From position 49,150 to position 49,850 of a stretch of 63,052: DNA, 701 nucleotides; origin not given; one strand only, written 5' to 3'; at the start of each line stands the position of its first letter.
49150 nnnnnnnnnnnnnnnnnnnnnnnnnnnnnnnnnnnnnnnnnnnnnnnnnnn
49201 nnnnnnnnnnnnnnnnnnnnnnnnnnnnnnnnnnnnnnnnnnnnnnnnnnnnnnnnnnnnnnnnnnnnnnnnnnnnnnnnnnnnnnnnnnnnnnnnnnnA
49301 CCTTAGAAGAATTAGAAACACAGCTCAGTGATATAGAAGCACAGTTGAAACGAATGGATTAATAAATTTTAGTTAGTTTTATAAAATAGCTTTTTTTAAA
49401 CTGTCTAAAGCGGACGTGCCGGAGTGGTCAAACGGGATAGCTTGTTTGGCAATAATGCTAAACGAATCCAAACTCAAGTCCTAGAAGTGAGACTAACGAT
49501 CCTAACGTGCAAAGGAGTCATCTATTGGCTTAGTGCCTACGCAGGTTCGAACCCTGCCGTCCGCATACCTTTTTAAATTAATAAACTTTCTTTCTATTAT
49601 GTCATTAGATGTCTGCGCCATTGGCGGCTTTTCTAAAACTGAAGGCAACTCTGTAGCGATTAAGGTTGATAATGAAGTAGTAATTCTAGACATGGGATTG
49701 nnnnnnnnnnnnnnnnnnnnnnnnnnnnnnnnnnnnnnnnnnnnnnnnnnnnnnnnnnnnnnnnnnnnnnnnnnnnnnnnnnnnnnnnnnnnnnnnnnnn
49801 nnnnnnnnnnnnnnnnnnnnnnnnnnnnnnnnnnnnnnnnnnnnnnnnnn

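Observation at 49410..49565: Class II tRNA-Leu(CAA) needs ~72 nt of intervening sequence removed, and one intron seems to split the anticodon stem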

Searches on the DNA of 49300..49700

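Call 11: search_rna_families(source=window, start=49300, end=49700, threshold=evalue, max_evalue=10, show_alignments=3)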
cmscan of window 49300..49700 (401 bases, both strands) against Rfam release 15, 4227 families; matches with E-value up to 10: 4.
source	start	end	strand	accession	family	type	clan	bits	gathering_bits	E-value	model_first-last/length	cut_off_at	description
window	49410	49565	+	RF00005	tRNA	Gene; tRNA;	CL00001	38.6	29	8.8e-07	1-71/71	no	tRNA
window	49319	49394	+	RF00309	snosnR60_Z15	Gene; snRNA; snoRNA; CD-box;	CL00070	16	41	7.5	1-98/98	no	Small nucleolar RNA snR60/Z15/Z230/Z193/J17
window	49519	49611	+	RF03338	MIR4416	Gene; miRNA;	-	14.7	70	1.6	28-118/147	no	MIR4416 microRNA precursor family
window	49583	49637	-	RF01078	PK-PYVV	Cis-reg;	-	14.7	65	4.7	1-58/58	no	3'-terminal pseudoknot in PYVV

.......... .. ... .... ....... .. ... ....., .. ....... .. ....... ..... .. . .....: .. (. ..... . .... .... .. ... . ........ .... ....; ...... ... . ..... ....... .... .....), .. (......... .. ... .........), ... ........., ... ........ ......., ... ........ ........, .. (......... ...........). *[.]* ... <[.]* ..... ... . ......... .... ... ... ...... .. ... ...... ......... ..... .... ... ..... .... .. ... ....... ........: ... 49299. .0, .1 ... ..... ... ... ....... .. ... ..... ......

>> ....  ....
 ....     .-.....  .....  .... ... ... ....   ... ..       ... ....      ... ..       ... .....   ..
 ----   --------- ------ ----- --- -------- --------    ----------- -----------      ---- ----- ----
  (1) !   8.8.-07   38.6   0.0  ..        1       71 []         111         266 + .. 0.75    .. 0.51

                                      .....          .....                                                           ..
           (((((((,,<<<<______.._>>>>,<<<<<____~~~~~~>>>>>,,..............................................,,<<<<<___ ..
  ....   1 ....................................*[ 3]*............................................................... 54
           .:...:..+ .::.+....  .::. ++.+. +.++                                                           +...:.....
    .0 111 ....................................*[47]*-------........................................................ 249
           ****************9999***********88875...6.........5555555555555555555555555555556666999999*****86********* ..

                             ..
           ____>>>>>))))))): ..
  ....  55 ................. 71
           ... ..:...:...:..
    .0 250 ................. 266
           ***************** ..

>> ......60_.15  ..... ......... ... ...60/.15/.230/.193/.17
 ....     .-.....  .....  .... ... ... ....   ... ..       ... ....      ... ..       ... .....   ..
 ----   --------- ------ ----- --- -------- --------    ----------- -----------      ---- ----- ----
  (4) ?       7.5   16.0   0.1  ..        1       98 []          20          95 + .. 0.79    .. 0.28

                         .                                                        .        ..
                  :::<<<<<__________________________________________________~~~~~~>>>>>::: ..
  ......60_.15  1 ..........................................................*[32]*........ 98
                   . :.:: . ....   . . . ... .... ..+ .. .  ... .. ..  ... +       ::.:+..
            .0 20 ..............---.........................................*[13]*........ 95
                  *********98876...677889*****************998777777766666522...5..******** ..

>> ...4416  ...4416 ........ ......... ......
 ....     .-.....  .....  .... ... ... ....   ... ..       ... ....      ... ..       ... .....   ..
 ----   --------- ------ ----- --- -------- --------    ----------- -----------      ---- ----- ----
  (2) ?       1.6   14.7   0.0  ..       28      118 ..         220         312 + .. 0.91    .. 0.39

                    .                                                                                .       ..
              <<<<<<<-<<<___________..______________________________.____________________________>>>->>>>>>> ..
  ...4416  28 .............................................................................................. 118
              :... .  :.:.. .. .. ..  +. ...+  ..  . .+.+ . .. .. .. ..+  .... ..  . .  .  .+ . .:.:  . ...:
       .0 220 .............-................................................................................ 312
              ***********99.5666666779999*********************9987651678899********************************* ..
